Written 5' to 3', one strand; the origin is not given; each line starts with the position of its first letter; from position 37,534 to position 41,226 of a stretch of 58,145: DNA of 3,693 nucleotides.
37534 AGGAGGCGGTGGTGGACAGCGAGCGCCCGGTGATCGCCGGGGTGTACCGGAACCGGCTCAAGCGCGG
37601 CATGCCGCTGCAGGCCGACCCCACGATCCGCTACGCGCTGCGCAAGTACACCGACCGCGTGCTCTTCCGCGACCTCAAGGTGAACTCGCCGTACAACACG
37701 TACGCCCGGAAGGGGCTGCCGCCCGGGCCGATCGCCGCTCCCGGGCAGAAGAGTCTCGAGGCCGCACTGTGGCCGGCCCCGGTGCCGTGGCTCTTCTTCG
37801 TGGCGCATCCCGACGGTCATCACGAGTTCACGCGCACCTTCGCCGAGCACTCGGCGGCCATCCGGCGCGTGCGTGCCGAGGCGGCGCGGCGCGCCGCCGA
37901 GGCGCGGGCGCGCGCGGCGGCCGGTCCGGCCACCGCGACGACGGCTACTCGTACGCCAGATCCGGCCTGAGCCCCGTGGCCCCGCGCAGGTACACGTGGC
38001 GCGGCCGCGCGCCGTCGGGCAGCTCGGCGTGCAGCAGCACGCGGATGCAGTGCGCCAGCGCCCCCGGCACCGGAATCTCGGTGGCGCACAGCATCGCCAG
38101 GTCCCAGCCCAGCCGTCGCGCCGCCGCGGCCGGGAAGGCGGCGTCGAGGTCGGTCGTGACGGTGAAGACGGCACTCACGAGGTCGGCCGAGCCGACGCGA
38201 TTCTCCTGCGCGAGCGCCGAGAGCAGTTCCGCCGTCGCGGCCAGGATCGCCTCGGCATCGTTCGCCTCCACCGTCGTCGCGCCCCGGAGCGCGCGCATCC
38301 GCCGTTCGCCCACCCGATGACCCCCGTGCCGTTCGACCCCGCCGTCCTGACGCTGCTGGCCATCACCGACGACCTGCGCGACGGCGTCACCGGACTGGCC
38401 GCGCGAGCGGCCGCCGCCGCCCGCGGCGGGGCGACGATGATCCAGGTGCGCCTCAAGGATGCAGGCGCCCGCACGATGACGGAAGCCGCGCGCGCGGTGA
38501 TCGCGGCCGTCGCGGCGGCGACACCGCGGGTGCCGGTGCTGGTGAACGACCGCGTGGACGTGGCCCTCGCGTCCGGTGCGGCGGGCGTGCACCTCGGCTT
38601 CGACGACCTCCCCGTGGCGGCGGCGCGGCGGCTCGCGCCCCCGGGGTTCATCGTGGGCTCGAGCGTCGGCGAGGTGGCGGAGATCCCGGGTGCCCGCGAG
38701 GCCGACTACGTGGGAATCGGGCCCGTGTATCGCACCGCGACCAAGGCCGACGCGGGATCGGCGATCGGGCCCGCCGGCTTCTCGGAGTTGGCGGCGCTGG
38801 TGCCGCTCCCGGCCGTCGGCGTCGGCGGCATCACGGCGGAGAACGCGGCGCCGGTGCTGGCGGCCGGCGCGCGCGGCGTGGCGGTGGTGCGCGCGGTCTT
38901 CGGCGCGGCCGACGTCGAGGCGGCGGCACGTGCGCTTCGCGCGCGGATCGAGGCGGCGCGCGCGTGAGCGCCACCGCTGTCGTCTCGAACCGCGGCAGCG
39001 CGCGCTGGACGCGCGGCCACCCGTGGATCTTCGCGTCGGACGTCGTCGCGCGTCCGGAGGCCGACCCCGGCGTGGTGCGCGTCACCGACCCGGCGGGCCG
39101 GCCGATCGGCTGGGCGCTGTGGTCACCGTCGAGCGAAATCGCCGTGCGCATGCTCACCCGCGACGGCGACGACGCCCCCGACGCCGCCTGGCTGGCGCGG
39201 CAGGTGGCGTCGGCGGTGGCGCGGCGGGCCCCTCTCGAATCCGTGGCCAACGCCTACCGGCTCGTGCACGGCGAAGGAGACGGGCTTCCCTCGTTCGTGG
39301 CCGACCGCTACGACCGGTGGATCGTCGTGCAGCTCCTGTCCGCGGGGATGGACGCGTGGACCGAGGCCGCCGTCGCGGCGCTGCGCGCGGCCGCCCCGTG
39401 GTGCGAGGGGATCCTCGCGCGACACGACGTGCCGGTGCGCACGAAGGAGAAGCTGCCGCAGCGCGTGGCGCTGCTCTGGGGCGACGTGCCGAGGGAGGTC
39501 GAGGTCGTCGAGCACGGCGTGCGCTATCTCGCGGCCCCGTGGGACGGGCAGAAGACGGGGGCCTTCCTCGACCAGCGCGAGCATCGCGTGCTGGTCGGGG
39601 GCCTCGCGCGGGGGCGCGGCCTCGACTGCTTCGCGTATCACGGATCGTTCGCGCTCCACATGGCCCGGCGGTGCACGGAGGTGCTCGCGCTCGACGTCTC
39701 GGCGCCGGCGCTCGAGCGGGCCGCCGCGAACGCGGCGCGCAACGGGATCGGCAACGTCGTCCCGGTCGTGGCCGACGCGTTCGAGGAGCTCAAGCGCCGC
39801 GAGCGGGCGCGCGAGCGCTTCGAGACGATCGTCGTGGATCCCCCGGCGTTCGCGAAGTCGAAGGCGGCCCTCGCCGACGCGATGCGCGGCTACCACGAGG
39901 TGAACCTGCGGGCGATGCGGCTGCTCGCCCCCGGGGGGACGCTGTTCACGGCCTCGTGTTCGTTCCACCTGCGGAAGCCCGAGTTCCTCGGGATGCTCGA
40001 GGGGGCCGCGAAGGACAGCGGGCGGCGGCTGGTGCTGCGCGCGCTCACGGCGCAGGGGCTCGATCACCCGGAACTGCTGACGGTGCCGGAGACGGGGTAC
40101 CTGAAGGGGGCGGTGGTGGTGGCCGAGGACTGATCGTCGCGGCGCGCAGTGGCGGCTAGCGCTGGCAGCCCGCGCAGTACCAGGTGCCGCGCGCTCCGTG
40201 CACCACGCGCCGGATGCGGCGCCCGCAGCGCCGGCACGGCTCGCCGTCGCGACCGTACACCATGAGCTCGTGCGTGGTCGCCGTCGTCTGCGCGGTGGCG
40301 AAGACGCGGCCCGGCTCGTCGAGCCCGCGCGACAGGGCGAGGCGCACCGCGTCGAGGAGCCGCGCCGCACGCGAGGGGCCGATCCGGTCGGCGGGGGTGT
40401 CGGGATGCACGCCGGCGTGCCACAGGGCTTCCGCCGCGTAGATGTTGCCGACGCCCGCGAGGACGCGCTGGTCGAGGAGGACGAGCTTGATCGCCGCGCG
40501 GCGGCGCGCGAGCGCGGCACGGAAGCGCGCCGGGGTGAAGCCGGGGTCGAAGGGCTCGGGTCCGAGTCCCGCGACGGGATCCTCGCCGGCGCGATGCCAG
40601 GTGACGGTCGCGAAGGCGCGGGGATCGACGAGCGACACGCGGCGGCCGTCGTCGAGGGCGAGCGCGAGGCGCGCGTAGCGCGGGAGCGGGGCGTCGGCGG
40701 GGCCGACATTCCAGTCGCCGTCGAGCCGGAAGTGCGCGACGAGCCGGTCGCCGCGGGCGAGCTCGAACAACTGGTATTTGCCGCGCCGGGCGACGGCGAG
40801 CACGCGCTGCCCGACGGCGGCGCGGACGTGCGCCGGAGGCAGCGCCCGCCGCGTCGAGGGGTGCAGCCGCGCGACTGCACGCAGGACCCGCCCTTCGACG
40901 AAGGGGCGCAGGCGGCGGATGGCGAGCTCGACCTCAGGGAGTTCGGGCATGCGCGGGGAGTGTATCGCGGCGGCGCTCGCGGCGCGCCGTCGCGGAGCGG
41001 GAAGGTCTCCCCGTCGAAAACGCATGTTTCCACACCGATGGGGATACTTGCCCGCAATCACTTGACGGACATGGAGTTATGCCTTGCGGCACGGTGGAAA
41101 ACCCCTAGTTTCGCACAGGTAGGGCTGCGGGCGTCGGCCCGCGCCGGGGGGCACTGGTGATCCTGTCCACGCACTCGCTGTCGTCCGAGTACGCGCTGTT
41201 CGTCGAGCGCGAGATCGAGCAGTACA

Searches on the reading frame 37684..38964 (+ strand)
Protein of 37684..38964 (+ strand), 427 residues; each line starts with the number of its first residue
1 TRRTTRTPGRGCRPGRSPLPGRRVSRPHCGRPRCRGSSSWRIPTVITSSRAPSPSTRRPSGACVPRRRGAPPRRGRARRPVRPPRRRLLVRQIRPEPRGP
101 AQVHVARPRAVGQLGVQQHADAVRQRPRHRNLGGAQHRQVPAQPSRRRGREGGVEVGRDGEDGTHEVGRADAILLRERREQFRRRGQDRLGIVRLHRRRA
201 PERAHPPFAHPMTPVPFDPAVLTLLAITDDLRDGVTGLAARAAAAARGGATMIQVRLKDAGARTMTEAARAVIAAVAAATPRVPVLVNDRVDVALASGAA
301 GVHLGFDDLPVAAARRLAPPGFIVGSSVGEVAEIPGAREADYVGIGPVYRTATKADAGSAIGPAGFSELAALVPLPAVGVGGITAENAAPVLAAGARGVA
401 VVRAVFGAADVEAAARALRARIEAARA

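Call 43: search_protein_families(library=pfam, proteins=[window:37684-38964:+], max_evalue=0.00001)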
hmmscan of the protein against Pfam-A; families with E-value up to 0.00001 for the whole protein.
window:37684-38964:+ (427 aa): 1 family
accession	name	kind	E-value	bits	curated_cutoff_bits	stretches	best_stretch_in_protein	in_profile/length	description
PF02581.23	TMP-TENI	-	1.1e-47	162.2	27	1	225-405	2-180/180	Thiamine monophosphate synthase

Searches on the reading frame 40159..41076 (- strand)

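Call 43: search_protein_families(library=pfam, proteins=[window:40159-41076:-], max_evalue=0.00001)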
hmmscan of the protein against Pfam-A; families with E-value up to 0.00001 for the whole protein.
window:40159-41076:- (306 aa): 3 families
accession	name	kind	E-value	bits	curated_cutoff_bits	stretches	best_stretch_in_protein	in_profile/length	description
PF01149.29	Fapy_DNA_glyco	-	2e-25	90.1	25.5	1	43-158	1-117/117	Formamidopyrimidine-DNA glycosylase N-terminal domain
PF06831.19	H2TH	-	4.7e-22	78.2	34.7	1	171-253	1-83/93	Formamidopyrimidine-DNA glycosylase H2TH domain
PF06827.20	zf-FPG_IleRS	-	6e-08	32.8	21.3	1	278-305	1-28/30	Zinc finger found in FPG and IleRS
